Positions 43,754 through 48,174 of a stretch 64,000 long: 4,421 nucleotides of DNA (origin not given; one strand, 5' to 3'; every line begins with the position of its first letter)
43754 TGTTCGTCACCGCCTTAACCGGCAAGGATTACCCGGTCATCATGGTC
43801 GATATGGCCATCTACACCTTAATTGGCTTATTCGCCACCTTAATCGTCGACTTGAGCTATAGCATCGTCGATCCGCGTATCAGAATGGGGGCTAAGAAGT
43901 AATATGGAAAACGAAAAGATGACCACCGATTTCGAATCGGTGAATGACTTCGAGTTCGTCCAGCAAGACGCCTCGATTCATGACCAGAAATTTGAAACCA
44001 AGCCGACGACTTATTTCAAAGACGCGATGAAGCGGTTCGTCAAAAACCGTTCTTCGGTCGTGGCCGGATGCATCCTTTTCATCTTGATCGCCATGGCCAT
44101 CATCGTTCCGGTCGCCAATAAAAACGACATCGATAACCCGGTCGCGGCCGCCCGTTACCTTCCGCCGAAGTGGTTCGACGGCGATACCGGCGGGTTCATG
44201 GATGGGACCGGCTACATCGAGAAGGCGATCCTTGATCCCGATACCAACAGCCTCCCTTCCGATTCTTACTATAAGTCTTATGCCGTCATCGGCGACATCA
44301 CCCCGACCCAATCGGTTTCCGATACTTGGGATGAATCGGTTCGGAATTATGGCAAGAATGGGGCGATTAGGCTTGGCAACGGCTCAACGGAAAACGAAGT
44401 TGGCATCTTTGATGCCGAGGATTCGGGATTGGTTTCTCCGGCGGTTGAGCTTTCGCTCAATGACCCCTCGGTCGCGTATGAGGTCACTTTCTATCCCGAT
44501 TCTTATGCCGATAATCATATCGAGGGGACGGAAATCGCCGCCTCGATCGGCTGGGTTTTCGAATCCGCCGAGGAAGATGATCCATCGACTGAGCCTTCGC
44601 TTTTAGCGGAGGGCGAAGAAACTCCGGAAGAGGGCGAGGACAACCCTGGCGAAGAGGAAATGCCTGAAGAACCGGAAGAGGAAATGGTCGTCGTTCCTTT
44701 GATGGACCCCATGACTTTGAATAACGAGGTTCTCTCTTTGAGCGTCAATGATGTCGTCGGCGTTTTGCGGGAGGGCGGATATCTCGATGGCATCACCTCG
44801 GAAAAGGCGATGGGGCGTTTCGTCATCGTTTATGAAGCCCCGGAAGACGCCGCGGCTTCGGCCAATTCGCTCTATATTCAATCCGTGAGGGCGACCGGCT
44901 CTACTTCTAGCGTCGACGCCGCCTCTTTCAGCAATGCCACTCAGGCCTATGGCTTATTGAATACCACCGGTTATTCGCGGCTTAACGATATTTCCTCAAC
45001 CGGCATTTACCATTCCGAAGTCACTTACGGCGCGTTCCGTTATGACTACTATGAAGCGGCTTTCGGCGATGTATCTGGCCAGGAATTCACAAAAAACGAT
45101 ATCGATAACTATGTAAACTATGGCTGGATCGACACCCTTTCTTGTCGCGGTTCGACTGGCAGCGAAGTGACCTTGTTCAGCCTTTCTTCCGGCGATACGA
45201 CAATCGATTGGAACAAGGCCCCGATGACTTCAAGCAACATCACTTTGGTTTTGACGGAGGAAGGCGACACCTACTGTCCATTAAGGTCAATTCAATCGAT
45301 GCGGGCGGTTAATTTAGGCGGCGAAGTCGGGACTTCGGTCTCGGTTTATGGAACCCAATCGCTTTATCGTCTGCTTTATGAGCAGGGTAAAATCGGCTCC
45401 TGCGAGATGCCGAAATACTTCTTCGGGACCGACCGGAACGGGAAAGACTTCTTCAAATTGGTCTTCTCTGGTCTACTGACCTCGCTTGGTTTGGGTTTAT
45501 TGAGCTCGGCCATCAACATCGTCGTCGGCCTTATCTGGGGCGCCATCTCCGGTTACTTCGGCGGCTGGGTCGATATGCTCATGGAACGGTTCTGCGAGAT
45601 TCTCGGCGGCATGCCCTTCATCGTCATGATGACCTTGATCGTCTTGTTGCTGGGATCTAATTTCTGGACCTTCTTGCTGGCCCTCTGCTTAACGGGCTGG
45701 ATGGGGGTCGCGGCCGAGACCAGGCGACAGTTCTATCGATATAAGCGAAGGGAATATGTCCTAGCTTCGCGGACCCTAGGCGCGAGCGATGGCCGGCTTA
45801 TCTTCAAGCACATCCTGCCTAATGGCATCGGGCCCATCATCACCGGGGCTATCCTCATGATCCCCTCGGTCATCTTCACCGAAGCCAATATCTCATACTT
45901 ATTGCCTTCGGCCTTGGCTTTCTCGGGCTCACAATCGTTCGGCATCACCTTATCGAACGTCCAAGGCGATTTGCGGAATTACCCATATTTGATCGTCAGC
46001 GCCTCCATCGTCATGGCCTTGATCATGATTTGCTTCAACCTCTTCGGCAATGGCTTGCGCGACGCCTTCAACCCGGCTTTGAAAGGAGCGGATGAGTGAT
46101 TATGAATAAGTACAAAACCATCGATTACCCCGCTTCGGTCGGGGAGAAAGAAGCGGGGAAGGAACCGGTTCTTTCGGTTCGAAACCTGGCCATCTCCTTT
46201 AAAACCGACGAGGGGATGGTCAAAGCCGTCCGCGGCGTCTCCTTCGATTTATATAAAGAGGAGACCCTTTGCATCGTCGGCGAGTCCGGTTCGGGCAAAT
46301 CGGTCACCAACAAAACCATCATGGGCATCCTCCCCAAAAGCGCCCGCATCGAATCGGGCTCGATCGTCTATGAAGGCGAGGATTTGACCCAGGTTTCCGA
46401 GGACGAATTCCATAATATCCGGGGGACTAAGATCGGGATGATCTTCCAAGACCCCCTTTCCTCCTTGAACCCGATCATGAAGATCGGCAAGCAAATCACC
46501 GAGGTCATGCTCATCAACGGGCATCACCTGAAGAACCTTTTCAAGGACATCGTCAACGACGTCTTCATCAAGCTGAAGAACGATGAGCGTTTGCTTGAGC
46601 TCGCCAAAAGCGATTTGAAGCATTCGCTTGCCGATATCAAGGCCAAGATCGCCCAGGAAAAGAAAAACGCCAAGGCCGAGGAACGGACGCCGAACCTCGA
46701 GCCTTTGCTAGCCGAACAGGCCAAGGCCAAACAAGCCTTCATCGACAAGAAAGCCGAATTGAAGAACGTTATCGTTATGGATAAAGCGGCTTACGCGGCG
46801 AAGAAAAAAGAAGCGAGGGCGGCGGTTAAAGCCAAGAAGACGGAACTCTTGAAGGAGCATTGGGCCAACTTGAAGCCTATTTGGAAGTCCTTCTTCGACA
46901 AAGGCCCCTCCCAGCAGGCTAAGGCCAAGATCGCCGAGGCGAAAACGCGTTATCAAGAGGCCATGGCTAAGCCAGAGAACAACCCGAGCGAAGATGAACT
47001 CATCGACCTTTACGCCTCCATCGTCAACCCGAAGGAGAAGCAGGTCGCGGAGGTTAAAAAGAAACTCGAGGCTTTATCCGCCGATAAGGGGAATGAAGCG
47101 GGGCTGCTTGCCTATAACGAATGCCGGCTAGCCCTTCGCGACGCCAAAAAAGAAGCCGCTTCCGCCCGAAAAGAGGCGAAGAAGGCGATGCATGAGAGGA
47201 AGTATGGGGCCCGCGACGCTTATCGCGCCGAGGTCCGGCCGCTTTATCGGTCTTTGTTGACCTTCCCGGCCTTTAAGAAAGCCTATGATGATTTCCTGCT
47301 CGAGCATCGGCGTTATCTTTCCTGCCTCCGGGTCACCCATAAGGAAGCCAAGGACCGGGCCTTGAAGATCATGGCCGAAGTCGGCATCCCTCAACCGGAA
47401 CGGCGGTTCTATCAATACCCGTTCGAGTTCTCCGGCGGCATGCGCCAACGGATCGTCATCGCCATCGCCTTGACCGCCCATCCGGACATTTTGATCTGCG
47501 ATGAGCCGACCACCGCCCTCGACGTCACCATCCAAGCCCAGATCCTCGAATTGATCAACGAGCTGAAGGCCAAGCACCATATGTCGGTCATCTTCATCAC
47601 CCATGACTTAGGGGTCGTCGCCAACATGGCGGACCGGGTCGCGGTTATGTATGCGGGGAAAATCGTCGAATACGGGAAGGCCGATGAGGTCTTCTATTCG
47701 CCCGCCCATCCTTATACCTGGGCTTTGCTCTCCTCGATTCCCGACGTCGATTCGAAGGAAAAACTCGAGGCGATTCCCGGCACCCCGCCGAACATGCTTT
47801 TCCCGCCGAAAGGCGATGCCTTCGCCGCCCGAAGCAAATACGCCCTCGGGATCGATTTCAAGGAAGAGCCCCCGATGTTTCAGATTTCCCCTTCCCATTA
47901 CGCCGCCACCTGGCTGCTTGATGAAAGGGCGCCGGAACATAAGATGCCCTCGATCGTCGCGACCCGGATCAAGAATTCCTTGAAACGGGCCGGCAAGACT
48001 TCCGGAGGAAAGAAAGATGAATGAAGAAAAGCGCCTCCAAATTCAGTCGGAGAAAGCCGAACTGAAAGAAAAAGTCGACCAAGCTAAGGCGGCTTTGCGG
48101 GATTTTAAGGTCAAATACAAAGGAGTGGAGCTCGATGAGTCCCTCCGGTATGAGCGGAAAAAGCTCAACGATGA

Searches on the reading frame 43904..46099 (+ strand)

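Call 9: search_protein_families(library=pfam, proteins=[window:43904-46099:+], max_evalue=0.001)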
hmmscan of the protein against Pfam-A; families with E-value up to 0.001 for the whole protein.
window:43904-46099:+ (731 aa): 2 families
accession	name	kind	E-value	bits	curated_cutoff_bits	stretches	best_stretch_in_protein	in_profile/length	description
PF00528.27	BPD_transp_1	-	1.3e-29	103.7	26.4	1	542-727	1-183/184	Binding-protein-dependent transport system inner membrane component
PF12911.12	OppC_N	-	1.3e-09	38.2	23.9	1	36-88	1-53/53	N-terminal TM domain of oligopeptide transport permease C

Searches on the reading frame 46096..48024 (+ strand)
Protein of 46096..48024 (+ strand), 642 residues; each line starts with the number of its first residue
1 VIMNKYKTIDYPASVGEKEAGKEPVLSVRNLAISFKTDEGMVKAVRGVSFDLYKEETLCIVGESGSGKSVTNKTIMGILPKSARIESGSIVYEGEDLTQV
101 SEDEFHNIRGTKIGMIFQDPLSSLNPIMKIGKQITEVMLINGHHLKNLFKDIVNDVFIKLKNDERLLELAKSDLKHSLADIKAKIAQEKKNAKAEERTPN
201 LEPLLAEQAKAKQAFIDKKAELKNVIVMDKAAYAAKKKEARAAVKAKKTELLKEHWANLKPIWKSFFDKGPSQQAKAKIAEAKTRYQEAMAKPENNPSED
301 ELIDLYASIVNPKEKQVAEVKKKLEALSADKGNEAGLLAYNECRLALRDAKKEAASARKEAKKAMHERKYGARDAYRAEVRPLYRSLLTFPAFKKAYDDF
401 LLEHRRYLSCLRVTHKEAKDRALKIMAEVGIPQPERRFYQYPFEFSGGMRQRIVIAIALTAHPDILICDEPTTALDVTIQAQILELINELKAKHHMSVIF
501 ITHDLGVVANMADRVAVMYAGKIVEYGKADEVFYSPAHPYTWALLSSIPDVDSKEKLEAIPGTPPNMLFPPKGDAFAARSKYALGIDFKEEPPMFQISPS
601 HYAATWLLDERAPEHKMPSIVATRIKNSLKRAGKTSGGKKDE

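Call 9: search_protein_families(library=pfam, proteins=[window:46096-48024:+], max_evalue=0.001)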
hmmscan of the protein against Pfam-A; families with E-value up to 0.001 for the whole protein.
window:46096-48024:+ (642 aa): 4 families
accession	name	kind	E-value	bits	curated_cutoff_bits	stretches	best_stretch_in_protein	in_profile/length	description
PF00005.33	ABC_tran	-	2e-27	96.9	25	2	46-166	2-102/137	ABC transporter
PF08352.17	oligo_HPY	-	2.4e-14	53.9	27.1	1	524-583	1-61/65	Oligopeptide/dipeptide transporter, C-terminal region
PF13304.12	AAA_21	-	3.2e-08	34.5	27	1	270-508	109-303/304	AAA domain, putative AbiEii toxin, Type IV TA system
PF02463.25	SMC_N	-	8.3e-05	22.6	40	1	54-519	23-213/220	RecF/RecN/SMC N terminal domain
